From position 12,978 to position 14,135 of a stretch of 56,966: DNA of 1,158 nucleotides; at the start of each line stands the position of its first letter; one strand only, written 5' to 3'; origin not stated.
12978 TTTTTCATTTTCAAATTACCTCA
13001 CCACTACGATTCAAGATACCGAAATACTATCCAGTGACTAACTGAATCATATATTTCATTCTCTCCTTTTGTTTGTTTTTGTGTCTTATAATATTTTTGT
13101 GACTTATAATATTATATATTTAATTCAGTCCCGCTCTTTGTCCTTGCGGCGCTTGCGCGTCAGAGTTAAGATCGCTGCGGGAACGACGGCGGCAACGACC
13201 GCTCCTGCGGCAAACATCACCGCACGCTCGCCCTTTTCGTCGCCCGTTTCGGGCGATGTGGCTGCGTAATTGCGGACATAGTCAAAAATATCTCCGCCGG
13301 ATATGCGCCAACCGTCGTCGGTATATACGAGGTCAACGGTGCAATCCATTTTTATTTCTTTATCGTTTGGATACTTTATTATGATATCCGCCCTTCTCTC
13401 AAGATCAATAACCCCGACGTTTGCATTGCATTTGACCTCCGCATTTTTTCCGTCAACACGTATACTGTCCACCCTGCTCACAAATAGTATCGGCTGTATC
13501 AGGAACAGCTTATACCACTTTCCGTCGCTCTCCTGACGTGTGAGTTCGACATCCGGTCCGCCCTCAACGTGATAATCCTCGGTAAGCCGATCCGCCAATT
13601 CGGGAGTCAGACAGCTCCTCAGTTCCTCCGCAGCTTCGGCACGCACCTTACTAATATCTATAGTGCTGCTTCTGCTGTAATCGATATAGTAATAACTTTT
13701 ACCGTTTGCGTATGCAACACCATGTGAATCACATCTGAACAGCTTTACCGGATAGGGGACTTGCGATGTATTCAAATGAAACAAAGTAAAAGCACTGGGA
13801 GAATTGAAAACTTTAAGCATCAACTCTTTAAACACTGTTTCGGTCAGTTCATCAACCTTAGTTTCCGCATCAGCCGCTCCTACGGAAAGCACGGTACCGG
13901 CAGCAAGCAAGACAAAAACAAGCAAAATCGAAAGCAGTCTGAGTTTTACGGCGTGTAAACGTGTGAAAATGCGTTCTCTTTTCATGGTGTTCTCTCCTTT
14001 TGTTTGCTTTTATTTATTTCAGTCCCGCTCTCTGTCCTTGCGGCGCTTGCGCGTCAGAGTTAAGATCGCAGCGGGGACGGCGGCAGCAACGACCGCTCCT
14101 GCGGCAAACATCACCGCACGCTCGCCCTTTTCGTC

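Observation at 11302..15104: Cassette-like gene family with DNA-level identical export and anchoring modules around divergent, AT-richer mature domains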

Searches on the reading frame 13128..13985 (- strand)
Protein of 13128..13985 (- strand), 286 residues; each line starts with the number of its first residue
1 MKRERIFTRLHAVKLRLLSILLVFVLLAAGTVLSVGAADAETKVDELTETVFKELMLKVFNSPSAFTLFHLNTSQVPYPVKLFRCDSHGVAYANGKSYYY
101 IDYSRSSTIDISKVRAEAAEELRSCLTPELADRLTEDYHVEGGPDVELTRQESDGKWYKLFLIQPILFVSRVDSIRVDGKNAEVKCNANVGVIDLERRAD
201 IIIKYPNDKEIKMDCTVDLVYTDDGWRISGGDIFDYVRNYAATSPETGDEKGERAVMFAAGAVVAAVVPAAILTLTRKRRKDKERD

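Call 12: search_protein_families(library=pfam, proteins=[window:13128-13985:-], max_evalue=1)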
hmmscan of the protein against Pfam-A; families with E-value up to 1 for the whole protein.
window:13128-13985:- (286 aa): 1 family
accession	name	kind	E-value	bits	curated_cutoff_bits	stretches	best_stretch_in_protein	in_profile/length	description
PF13577.12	SnoaL_4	-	0.013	15.9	24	1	174-229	75-123/126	SnoaL-like domain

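Call 13: search_protein_families(library=ncbifam, proteins=[window:13128-13985:-], max_evalue=1)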
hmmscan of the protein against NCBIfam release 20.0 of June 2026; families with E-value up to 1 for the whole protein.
window:13128-13985:- (286 aa): 2 families
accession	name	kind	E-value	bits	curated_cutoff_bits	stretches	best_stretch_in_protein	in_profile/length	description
TIGR02305.1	HpaG-N-term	equivalog_domain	0.0032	17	228.65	0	198-241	45-89/205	4-hydroxyphenylacetate degradation bifunctional isomerase/decarboxylase, N-terminal subunit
NF051431.1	Rv0361_Cterm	subfamily_domain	0.062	13.5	37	0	168-228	93-138/140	Rv0361 family membrane protein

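Call 21: find_homologous_proteins(query=window:13128-13985:-, max_evalue=0.001)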
Query window:13128-13985:- (286 aa): 24 proteins with E <= 0.001 among 6963 candidates.
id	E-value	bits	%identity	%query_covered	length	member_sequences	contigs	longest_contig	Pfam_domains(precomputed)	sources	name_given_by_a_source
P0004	1.7e-184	629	100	100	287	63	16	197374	-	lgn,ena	-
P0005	7.5e-172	588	94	100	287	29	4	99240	-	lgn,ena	-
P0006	3.4e-162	556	89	100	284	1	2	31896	-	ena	-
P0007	4.4e-122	425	60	73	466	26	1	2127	-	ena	-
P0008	7.6e-91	322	58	91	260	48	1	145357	-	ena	-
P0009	6.5e-89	316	58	91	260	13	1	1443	-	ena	-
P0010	3.7e-87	310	57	91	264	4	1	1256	-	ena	-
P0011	2.0e-85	304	57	91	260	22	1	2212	-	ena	-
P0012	2.3e-85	304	56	93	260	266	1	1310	-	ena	-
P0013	3.2e-85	304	53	98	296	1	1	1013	-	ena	-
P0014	6.3e-84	299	57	89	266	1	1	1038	-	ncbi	-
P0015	5.3e-80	287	56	87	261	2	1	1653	-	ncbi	-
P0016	2.0e-74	268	50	85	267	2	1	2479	-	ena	-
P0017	1.7e-71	259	49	84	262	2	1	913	-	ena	-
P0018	1.8e-71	259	49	93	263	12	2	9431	-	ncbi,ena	-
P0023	1.2e-65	239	48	96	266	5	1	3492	PF13577.13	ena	-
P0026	3.9e-21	94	38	72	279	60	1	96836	-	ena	-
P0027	4.8e-16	77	88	15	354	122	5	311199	-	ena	-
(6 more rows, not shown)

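Call 23: find_related_loci(query=A1, collection=genome_contigs, flank=8000)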
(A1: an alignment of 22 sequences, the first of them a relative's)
Query A1 (287 aa) in genome_contigs; peptide patterns used: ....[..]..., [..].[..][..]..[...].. (x = any residue, [..] = any of these).
67 stretches matched a pattern; 5 encode a relative of the query (tblastn E <= 1e-3); 5 distinct loci.
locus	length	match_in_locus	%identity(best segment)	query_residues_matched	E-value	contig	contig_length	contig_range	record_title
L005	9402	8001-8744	57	20-274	1e-84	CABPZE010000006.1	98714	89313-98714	MAG TPA_asm: uncultured Anaerotruncus sp. isolate MGYG-HGUT-00371 genome assembly, contig: GUT_GENOME008042_6, whole gen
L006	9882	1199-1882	62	46-280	3e-83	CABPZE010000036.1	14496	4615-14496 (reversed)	MAG TPA_asm: uncultured Anaerotruncus sp. isolate MGYG-HGUT-00371 genome assembly, contig: GUT_GENOME008042_36, whole ge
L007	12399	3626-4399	49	17-278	2e-66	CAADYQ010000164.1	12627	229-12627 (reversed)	MAG TPA_asm: Clostridia bacterium, isolate HGM12681, WGS project CAADYQ010000000 data, contig: ERS396355_37_k85_219976,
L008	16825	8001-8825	34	13-282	2e-46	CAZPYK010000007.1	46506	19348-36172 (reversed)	MAG TPA_asm: uncultured Ruminococcus sp. isolate SRP225648_co1_490 genome assembly, contig: NODE_1367_length_46506_cov_4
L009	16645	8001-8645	37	67-280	7e-41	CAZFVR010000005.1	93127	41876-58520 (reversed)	MAG TPA_asm: uncultured Ruminococcus sp. isolate SRP350583_co2_380 genome assembly, contig: NODE_201_length_93127_cov_94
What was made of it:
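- Contigs of the sister taxon break at these genes (L005, L006; call 23).
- Tried and rejected: The genome_contigs scan did not return the window's own species (call 23), so the organism is placed only by its relatives.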

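Call 31: find_encoding_contigs(protein=P0006, flank=8000, max_places=6)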
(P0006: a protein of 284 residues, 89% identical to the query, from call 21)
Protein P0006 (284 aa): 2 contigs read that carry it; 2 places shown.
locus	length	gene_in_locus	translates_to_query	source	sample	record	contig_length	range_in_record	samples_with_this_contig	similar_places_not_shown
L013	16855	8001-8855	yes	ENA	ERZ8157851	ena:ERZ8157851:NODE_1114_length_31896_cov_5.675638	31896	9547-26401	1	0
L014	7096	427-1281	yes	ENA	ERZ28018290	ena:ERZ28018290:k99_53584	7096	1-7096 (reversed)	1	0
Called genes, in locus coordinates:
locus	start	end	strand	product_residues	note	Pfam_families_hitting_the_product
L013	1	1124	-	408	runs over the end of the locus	PF01547:SBP_bac_1, PF13416:SBP_bac_8, PF13531:SBP_bac_11, PF13343:SBP_bac_6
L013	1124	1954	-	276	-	PF00528:BPD_transp_1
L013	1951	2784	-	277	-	PF00528:BPD_transp_1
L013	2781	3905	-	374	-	PF00005:ABC_tran, PF08402:TOBE_2 (weak)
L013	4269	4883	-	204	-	PF02163:Peptidase_M50 (weak)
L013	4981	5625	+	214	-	PF00702:Hydrolase, PF13419:HAD_2, PF13242:Hydrolase_like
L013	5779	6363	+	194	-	PF08876:DUF1836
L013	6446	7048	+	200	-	-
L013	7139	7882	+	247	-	-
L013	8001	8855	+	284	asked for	-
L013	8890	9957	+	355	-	-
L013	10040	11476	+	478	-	PF01145:Band_7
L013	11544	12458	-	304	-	PF00701:DHDPS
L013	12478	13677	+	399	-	PF02547:Queuosine_synth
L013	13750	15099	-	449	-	PF02812:ELFV_dehydrog_N, PF00208:ELFV_dehydrog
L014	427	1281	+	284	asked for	-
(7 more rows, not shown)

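Call 32: find_encoding_contigs(protein=P0008, flank=8000, max_places=6)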
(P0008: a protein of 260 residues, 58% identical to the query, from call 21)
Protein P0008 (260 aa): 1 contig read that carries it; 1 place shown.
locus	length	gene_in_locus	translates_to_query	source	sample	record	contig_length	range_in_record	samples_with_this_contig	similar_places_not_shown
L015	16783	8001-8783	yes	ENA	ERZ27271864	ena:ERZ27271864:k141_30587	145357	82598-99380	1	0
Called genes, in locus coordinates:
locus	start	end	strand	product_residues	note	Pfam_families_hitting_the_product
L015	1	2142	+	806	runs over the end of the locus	PF00133:tRNA-synt_1, PF09334:tRNA-synt_1g, PF13603:tRNA-synt_1_2, PF00133:tRNA-synt_1, PF09334:tRNA-synt_1g (weak), PF08264:Anticodon_1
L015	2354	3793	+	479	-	PF01554:MatE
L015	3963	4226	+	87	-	PF01649:Ribosomal_S20p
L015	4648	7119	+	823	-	PF13529:Peptidase_C39_2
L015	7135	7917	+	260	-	-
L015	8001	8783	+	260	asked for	-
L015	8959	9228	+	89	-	-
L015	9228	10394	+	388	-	PF00266:Aminotran_5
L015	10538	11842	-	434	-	PF03952:Enolase_N, PF00113:Enolase_C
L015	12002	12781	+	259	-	PF08282:Hydrolase_3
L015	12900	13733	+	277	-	PF01261:AP_endonuc_2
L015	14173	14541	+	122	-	-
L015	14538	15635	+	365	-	PF03062:MBOAT (weak)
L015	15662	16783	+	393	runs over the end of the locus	PF16822:ALGX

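Call 34: find_encoding_contigs(protein=P0005, flank=8000, max_places=6)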
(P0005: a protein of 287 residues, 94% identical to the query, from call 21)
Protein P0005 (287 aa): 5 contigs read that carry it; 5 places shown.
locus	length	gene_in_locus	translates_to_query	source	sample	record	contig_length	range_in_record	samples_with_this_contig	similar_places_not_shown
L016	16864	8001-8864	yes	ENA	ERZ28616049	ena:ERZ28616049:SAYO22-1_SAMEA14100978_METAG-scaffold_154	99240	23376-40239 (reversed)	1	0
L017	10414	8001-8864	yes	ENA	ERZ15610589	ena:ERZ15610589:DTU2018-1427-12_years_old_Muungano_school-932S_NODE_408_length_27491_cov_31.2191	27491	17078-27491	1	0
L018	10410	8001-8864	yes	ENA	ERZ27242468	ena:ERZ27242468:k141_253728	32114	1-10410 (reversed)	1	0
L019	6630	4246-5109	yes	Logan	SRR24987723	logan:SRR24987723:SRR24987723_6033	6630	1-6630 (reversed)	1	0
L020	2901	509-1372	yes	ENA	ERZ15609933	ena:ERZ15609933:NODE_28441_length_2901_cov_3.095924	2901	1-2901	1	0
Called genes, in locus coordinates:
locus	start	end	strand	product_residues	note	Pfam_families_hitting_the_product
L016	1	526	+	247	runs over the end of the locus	-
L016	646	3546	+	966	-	PF01551:Peptidase_M23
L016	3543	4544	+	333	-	-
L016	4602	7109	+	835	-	PF13529:Peptidase_C39_2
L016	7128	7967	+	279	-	-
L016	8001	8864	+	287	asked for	-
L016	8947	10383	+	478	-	PF01145:Band_7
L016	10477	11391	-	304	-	PF00701:DHDPS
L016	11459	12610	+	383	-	PF02547:Queuosine_synth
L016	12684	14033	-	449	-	PF02812:ELFV_dehydrog_N, PF00208:ELFV_dehydrog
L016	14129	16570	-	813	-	PF02861:Clp_N, PF23569:NBD_SMAX1 (weak), PF00004:AAA, PF17871:AAA_lid_9, PF00004:AAA, PF07724:AAA_2, PF07728:AAA_5, PF10431:ClpB_D2-small, +8 more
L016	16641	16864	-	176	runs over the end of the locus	PF01471:PG_binding_1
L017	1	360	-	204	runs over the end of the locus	PF02163:Peptidase_M50 (weak)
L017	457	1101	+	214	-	PF00702:Hydrolase, PF13419:HAD_2, PF13242:Hydrolase_like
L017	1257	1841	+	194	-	PF08876:DUF1836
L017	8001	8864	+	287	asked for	-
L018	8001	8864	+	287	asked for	-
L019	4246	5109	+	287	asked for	-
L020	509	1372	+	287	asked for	-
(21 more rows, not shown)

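Call 35: find_encoding_contigs(protein=P0023, flank=8000, max_places=6)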
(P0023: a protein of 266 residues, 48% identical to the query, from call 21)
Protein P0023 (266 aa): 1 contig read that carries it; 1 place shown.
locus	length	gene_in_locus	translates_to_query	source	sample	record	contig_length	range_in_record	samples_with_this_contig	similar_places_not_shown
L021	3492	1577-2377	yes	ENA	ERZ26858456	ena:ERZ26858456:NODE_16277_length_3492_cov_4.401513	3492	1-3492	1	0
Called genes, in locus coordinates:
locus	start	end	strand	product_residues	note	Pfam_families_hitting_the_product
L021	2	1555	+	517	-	?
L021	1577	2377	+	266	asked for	PF13577:SnoaL_4 (faint)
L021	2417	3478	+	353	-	-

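Call 45: predict_structure(alignment_id=A1)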
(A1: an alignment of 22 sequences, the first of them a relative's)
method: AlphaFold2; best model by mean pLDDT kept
length: 287 residues; sequences in the alignment: 22
mean_pLDDT: 76.5   pTM: 0.66
mean pLDDT of the five models: 76.5, 72.8, 71.1, 71.0, 71.0
residues with pLDDT >= 90: 71; 70-90: 118; 50-70: 74; < 50: 24
segments of 3 or more residues with pLDDT < 50: 34-40, 141-143, 198-203, 254-258
pLDDT, mean of each block of 10 residues (from residue 1): 59 76 76 50 83 93 85 68 81 76 72 88 94 76 67 83 85 96 96 65 64 96 94 88 66 49 59 70 61
secondary structure, 60 per line:
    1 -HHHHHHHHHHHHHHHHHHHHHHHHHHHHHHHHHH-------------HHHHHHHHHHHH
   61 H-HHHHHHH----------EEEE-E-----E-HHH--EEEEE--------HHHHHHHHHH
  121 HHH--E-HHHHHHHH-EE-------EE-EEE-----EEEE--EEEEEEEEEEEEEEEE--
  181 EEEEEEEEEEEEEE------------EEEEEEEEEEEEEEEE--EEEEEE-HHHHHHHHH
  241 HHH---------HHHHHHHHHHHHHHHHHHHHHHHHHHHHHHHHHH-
elements in order: H2-35 H49-61 H63-69 E80-83 E98-102 H111-123 H128-135 E149-151 E157-160 E163-178 E181-194 E207-222 E225-230 H232-243 H253-286

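Call 49: search_protein_representatives(protein=P0027)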
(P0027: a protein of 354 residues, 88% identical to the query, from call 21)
Query: 354 residues. Proteins with E-value up to 0.001 (for the whole library): 21; up to 1e-10: 19; up to 1e-30: 6. The best 21 are listed.
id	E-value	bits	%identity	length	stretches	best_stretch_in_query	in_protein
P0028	6.7e-61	222.8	97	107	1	1-107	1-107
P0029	1.7e-46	175.4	41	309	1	34-348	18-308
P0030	8.2e-45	169.8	38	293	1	53-348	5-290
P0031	2.0e-39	152.1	43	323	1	32-350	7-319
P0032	5.4e-39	150.7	35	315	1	29-349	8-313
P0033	6.2e-35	137.4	40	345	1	58-349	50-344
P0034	1.1e-29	120.1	90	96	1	1-72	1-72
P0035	1.1e-28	116.8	37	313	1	32-349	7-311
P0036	7.5e-28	114.1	34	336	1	29-349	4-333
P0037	2.7e-26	109.0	34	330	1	39-348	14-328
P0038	6.1e-25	104.5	33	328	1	35-348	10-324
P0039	3.4e-23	98.8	34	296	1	119-350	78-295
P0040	7.4e-22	94.4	34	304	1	38-350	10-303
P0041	1.9e-18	83.2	32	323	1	25-350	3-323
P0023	2.2e-15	73.1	96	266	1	310-354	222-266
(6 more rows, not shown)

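Call 51: fold_search(model_id=the predicted structure, library=pdb)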
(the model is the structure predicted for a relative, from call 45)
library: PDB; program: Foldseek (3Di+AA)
matches with E <= 10: 752; with E <= 0.001: 0
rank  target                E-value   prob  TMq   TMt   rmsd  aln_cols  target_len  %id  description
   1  3kkg                  3.2e-03  0.99  0.17  0.29   7.7        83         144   17  Crystal structure of Putative SnoaL-like polyketide cyclase (YP_509242.1) from Jannaschia Sp. CCS1 at 1.40 A resolution (released 2009-12-01)
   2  3ub1_D                4.2e-03  1.00  0.22  0.24   7.8       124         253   10  Ntf2 like protein involved in plasmid conjugation (released 2012-02-08)
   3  3ub1_B                5.5e-03  0.99  0.21  0.23   7.7       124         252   10  Ntf2 like protein involved in plasmid conjugation (released 2012-02-08)
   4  3ub1_A                6.2e-03  0.99  0.22  0.25   7.6       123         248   12  Ntf2 like protein involved in plasmid conjugation (released 2012-02-08)
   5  5d9r                  6.9e-03  0.99  0.16  0.32   5.1        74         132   18  Crystal structure of a conserved domain in the intermembrane space region of the plastid division protein ARC6 (released 2015-11-11)
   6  3cnx_B                7.7e-03  1.00  0.17  0.31   4.3        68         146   24  CRYSTAL STRUCTURE OF A PUTATIVE DEHYDRATASE FROM THE NTF2-LIKE FAMILY (SAV_4671) FROM STREPTOMYCES AVERMITILIS AT 2.10 (released 2008-04-08)
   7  5had                  8.2e-03  0.99  0.16  0.31   5.2        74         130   18  Crystal structure of intermembrane space region of chloroplast protein ARC6 (released 2017-01-18)
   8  6jzf_B                8.2e-03  0.99  0.22  0.40   7.1       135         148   12  Structure of the intermembrane space region of PARC6 (released 2020-05-06)
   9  3cnx_C                1.1e-02  1.00  0.17  0.31   4.3        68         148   24  CRYSTAL STRUCTURE OF A PUTATIVE DEHYDRATASE FROM THE NTF2-LIKE FAMILY (SAV_4671) FROM STREPTOMYCES AVERMITILIS AT 2.10 (released 2008-04-08)
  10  3ub1_C                1.1e-02  0.97  0.20  0.23   8.3       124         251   10  Ntf2 like protein involved in plasmid conjugation (released 2012-02-08)
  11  1std                  2.5e-02  0.75  0.19  0.32  11.2       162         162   12  CRYSTAL STRUCTURE OF SCYTALONE DEHYDRATASE: A DISEASE DETERMINANT OF THE RICE PATHOGEN, MAGNAPORTHE GRISEA (released 1995-08-19)
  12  8s7l_C                2.8e-02  0.72  0.20  0.23   6.5       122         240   16  Crystal structure of a double mutant of VirB8-like OrfG central and C-terminal domains of Streptococcus thermophilus I (released 2025-03-12)
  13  8r2e_B                3.0e-02  0.98  0.15  0.31   6.9        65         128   14  X-ray crystallographic structure of SnoaL2 in complex with the polyketide reaction product (released 2024-08-07)
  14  7aed_A                3.3e-02  0.85  0.22  0.40   7.2       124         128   10  VirB8 domain of PrgL from Enterococcus faecalis pCF10 (released 2020-11-18)
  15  7sjy_A                3.5e-02  0.92  0.19  0.17   7.0       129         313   16  Crystal structure of Clostridium thermocellum RsgI9 S1C-NTF2 bi-domain (released 2022-03-02)
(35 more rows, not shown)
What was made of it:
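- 13125..13985 (-): P3: 286-aa secreted protein with an NTF2-like body and an SPETG tail. It carries the 5' module. AF2 model with pLDDT 76.5; the top Foldseek PDB hits are all NTF2/SnoaL-like (calls 45, 51).
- On NTF2-like (SnoaL-like) superfamily (bodies of P1, P2, P3): All the top Foldseek PDB hits are NTF2/SnoaL/VirB8-like, but at E of about 3e-3 and with low TM-scores (calls 45, 51).
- NTF2-like folds bind diverse ligands (call 51).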

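Call 53: search_protein_families(library=pfam, proteins=[L016:646-3543:+, L016:4602-7106:+, L009:5948-6949:+, L015:4648-7116:+], max_evalue=0.01)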
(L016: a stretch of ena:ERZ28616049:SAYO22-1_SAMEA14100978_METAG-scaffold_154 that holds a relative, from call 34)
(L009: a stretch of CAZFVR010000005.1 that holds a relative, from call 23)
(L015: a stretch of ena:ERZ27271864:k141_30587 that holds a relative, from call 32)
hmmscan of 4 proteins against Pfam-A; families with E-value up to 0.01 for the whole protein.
L016:646-3543:+ (966 aa): 3 families
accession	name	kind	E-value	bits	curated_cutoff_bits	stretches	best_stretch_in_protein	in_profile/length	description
PF01551.29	Peptidase_M23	-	1.7e-16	60.6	28.7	1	833-934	1-96/96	Peptidase family M23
PF14200.12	RicinB_lectin_2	-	0.00019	22.5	25.6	0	559-622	9-77/89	Ricin-type beta-trefoil lectin domain-like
PF05588.17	Botulinum_HA-17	-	0.0018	18.9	21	0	265-330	11-78/146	Clostridium botulinum HA-17 domain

L016:4602-7106:+ (835 aa): 2 families
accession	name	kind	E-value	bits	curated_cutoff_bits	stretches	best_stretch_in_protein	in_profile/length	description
PF13529.12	Peptidase_C39_2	-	3.7e-07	31.3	24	1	664-802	2-141/143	Peptidase_C39 like family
PF14200.12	RicinB_lectin_2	-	0.0029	18.7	25.6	0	271-327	12-73/89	Ricin-type beta-trefoil lectin domain-like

L009:5948-6949:+ (334 aa): 0 families

L015:4648-7116:+ (823 aa): 1 family
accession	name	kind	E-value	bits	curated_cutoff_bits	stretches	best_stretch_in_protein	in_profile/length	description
PF13529.12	Peptidase_C39_2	-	1.2e-08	36.1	24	1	657-788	2-141/143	Peptidase_C39 like family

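Call 63: predict_structure(alignment_id=A2)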
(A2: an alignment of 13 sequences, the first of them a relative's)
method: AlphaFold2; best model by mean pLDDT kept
length: 354 residues; sequences in the alignment: 13
mean_pLDDT: 73.2   pTM: 0.64
mean pLDDT of the five models: 73.2, 72.6, 71.1, 70.1, 68.0
residues with pLDDT >= 90: 54; 70-90: 179; 50-70: 60; < 50: 61
segments of 3 or more residues with pLDDT < 50: 45-55, 78-97, 280-286, 314-330
pLDDT, mean of each block of 10 residues (from residue 1): 78 85 84 82 48 59 85 58 37 46 76 78 78 81 88 86 59 77 91 86 87 84 69 79 89 91 92 71 50 90 91 47 42 55 68 64
secondary structure, 60 per line:
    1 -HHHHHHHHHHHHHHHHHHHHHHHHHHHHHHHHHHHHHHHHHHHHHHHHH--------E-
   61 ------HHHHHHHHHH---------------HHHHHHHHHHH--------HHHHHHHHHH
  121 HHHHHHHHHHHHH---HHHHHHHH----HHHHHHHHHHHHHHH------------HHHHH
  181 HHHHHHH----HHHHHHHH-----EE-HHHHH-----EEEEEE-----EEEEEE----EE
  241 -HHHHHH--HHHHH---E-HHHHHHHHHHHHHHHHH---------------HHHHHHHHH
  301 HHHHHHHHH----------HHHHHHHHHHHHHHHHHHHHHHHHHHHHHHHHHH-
elements in order: H2-50 H67-76 H92-102 H111-133 H137-144 H149-163 H176-187 H192-199 H208-212 E218-223 E229-234 H242-247 H250-254 H260-276 H292-309 H320-353
